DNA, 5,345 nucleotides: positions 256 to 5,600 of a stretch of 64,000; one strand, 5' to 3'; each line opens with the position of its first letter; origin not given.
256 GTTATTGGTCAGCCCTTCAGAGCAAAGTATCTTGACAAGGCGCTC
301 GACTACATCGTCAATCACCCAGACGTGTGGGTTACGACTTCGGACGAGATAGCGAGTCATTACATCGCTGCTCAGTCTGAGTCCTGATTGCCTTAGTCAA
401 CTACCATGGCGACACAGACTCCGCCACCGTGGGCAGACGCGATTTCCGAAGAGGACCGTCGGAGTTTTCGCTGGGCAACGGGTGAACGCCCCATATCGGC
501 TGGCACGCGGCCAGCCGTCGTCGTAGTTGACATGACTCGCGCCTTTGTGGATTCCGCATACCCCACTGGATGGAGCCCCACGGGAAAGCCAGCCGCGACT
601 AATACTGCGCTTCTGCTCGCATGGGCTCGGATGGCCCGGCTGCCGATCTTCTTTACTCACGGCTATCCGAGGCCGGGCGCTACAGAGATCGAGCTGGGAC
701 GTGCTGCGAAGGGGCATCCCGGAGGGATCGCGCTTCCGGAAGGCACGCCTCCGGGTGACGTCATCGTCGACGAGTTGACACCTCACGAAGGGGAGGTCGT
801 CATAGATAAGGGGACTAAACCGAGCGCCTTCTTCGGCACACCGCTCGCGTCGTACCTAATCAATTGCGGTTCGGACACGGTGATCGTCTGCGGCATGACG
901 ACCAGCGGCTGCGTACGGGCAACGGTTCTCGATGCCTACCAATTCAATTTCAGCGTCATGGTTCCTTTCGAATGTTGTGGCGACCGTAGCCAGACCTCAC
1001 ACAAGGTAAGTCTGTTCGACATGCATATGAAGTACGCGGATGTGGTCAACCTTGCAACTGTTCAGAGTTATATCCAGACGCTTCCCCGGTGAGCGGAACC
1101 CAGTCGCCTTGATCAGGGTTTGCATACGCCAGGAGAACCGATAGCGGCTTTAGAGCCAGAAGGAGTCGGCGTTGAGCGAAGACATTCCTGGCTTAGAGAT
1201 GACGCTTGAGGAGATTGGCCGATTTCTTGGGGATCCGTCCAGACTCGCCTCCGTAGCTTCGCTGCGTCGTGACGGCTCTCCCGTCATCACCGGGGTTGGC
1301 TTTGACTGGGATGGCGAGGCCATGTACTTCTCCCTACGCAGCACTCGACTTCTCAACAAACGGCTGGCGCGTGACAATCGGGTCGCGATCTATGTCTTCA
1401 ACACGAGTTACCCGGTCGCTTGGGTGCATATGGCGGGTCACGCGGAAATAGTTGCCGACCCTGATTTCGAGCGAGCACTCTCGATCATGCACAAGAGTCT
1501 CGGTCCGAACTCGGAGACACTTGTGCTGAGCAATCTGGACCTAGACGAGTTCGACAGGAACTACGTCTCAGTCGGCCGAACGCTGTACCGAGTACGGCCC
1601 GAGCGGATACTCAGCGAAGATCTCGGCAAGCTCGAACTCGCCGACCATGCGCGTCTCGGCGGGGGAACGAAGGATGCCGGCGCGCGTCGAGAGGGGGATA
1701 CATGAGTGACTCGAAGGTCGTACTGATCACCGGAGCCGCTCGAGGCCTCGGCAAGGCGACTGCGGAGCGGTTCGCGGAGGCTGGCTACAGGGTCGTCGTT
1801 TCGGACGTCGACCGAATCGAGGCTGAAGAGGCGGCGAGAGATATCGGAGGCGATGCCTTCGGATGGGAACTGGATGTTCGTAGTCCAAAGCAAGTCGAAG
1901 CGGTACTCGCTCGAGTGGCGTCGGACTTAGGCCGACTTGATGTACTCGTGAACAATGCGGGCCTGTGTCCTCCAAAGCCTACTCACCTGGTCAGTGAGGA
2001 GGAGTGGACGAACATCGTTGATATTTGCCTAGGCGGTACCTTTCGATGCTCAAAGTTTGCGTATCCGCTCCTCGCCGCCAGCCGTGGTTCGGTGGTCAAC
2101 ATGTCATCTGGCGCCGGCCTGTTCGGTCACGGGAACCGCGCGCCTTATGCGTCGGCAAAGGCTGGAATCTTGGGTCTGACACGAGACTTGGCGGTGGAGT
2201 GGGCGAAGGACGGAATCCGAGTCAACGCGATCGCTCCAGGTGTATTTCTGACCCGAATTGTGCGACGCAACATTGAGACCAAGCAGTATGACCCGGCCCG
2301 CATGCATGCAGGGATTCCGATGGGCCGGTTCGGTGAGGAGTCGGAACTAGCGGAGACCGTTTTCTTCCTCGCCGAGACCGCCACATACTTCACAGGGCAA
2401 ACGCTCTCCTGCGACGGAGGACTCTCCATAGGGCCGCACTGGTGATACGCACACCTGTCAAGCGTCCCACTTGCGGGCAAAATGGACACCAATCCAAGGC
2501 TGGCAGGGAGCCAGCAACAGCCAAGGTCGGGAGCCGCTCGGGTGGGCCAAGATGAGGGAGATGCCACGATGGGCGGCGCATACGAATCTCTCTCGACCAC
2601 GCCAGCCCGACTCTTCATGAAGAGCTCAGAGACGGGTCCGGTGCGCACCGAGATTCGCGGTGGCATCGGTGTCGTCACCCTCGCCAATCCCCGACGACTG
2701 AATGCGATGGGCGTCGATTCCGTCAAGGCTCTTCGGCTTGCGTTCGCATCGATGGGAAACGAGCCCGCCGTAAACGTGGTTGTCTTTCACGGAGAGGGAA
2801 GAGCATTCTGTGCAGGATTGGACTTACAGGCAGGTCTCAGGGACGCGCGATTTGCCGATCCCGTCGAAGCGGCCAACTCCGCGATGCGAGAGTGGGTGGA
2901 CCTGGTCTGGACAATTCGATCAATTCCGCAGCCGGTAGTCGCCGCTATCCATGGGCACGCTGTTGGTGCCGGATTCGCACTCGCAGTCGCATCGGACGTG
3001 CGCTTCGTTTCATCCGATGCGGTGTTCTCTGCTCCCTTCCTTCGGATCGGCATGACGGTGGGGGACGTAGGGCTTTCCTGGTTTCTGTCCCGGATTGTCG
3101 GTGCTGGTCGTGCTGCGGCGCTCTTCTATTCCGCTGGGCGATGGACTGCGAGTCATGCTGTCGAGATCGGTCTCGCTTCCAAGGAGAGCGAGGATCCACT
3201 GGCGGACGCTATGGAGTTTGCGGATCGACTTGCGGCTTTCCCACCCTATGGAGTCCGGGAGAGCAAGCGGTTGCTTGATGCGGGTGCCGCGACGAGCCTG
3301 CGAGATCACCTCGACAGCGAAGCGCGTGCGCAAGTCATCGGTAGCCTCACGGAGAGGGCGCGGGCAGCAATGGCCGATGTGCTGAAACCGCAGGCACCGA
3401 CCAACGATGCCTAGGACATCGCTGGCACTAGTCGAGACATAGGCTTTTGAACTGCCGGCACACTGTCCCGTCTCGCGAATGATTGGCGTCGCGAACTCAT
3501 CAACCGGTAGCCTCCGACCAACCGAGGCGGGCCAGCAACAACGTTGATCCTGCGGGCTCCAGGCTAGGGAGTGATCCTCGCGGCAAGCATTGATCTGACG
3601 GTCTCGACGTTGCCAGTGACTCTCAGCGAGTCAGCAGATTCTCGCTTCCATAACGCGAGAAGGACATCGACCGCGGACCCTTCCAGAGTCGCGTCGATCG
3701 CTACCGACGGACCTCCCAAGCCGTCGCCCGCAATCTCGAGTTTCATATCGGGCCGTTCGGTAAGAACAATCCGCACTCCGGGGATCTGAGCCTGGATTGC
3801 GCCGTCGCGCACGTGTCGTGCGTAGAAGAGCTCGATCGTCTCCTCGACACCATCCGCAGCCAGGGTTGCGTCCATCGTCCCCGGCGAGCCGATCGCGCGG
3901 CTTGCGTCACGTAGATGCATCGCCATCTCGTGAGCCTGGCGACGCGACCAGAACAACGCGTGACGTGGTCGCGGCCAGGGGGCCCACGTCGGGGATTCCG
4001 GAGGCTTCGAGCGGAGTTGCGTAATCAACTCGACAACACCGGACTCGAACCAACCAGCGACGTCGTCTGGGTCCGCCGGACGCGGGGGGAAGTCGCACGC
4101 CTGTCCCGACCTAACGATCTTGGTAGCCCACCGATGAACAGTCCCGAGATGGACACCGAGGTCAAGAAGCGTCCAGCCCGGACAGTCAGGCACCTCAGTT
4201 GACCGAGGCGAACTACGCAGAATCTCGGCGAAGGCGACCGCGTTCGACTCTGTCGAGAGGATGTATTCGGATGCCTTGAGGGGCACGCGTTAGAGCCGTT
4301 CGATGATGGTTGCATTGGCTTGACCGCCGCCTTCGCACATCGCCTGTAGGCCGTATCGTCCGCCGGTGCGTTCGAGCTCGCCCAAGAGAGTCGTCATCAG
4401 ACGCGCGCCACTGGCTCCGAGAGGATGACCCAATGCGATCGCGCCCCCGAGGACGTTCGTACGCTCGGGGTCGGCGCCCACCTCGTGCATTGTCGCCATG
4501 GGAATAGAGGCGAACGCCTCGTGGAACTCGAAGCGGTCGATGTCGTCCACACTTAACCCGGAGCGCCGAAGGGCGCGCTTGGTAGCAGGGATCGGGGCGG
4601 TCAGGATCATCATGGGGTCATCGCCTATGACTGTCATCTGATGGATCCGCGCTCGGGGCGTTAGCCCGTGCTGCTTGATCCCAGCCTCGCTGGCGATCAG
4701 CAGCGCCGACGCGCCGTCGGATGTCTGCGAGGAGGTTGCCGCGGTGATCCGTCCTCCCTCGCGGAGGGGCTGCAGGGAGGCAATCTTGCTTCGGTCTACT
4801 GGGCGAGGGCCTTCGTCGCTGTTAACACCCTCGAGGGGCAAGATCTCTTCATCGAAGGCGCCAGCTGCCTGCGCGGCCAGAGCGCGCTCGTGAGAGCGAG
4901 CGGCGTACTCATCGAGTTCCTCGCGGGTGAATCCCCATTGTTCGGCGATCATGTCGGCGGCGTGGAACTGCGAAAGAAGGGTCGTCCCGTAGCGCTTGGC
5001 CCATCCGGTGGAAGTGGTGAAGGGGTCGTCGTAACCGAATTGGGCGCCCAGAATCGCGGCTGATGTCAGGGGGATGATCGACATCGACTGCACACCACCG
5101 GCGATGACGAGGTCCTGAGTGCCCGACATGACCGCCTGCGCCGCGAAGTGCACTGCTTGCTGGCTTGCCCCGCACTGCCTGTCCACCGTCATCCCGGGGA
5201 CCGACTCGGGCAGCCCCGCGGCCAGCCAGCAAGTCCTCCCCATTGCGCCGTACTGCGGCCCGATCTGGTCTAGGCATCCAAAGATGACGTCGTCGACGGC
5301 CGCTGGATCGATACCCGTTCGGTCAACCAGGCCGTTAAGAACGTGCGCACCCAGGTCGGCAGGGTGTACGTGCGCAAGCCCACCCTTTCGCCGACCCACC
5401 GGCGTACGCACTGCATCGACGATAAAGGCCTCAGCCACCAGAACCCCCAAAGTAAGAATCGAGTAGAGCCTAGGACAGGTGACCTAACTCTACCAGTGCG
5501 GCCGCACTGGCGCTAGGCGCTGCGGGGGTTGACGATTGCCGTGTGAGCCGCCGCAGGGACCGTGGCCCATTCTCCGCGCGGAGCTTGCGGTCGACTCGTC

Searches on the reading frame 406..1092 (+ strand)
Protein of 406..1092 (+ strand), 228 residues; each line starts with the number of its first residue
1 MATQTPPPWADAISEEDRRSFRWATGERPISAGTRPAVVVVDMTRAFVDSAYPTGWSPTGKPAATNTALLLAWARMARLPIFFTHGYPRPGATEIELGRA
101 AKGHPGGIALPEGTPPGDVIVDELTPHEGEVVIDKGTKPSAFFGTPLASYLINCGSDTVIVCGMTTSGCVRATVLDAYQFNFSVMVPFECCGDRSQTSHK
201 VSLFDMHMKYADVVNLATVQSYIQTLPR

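Call 28: search_protein_families(library=pfam, proteins=[window:406-1092:+], max_evalue=0.001)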
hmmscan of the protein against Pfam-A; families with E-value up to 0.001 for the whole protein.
window:406-1092:+ (228 aa): 1 family
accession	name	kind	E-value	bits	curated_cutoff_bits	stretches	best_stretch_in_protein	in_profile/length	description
PF00857.26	Isochorismatase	-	2.1e-32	113.1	27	1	37-216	2-173/175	Isochorismatase domain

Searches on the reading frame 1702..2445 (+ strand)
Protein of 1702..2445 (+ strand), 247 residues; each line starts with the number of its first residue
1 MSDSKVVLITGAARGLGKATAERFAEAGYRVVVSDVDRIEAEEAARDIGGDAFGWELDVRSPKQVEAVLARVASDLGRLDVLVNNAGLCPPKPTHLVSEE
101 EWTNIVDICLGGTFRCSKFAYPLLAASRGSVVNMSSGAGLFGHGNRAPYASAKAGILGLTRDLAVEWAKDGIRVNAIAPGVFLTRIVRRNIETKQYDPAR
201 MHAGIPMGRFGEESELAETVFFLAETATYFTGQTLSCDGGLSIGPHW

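Call 28: search_protein_families(library=pfam, proteins=[window:1702-2445:+], max_evalue=0.001)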
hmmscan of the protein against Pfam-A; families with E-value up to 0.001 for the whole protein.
window:1702-2445:+ (247 aa): 5 families
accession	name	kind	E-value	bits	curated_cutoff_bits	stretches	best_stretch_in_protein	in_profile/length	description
PF13561.12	adh_short_C2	-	5.1e-62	210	27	1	11-242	1-236/236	Enoyl-(Acyl carrier protein) reductase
PF00106.31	adh_short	-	1.6e-54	184.8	26.6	1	5-192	1-192/195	short chain dehydrogenase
PF08659.16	KR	-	1.2e-09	38.8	22.6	1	7-156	3-156/180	KR domain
PF23441.1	SDR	-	1.3e-05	25.2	27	1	113-241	126-255/258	SDR-like rossmann domain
PF01370.27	Epimerase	-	0.00028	20.8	20.9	1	7-75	1-66/240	NAD dependent epimerase/dehydratase family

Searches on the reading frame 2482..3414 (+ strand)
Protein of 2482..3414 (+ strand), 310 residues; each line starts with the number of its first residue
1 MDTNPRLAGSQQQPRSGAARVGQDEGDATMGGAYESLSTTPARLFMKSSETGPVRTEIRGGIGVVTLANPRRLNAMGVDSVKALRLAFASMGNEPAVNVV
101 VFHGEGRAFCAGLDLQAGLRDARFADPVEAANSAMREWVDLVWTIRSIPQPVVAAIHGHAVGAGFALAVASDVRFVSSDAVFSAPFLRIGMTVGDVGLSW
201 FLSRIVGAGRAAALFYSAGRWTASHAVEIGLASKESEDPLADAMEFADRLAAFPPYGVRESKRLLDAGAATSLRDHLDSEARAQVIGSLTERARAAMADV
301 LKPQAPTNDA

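Call 28: search_protein_families(library=pfam, proteins=[window:2482-3414:+], max_evalue=0.001)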
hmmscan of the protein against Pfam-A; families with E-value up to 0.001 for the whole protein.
window:2482-3414:+ (310 aa): 3 families
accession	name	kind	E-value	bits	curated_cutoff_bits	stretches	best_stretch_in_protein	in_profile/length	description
PF00378.25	ECH_1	-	6.2e-36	124.4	27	1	58-283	2-223/251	Enoyl-CoA hydratase/isomerase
PF16113.10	ECH_2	-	7e-31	108.4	27.2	1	62-270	1-204/335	Enoyl-CoA hydratase/isomerase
PF01384.25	PHO4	-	0.00017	21.1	33.7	1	141-227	77-144/350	Phosphate transporter family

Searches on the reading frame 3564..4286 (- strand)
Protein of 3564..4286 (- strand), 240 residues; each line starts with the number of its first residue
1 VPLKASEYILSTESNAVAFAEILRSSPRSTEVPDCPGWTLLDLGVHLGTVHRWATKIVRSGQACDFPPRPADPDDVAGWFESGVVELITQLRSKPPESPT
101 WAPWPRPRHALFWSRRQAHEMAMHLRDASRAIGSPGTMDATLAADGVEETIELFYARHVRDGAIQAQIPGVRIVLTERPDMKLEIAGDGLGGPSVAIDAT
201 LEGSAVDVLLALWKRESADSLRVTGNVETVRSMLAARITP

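Call 28: search_protein_families(library=pfam, proteins=[window:3564-4286:-], max_evalue=0.001)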
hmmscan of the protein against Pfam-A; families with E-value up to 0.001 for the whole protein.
window:3564-4286:- (240 aa): 2 families
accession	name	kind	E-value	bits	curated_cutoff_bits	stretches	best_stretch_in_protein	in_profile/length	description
PF11716.13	MDMPI_N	-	1.5e-15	58.6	24.2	1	22-128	14-139/140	Mycothiol maleylpyruvate isomerase N-terminal domain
PF07398.16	MDMPI_C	-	5.5e-08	33.9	29.5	1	142-226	2-84/90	MDMPI C-terminal domain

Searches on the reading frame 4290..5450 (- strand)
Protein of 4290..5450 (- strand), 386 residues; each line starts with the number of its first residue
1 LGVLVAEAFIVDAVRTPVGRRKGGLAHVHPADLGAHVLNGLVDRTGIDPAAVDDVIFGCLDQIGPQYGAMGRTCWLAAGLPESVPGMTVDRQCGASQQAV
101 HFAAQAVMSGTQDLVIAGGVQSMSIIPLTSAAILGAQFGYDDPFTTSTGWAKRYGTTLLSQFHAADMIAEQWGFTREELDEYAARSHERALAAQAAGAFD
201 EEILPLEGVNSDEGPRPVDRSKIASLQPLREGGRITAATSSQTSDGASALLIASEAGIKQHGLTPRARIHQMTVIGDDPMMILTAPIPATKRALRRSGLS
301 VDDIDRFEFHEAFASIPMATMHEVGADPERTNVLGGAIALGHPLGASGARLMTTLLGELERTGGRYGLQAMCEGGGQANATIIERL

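Call 28: search_protein_families(library=pfam, proteins=[window:4290-5450:-], max_evalue=0.001)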
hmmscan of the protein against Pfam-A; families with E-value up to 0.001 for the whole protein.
window:4290-5450:- (386 aa): 4 families
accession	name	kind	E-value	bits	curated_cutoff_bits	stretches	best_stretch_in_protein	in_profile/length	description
PF00108.29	Thiolase_N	-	1.6e-55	188.7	26.4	1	9-255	2-259/260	Thiolase, N-terminal domain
PF02803.24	Thiolase_C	-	2.4e-43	147.1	27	1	264-385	2-123/123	Thiolase, C-terminal domain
PF00109.32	ketoacyl-synt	-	6.3e-06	26.4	20.8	1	85-123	166-204/252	Beta-ketoacyl synthase, N-terminal domain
PF22691.2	Thiolase_C_1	-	0.00035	20.8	28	0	273-325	7-59/144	Thiolase C-terminal domain-like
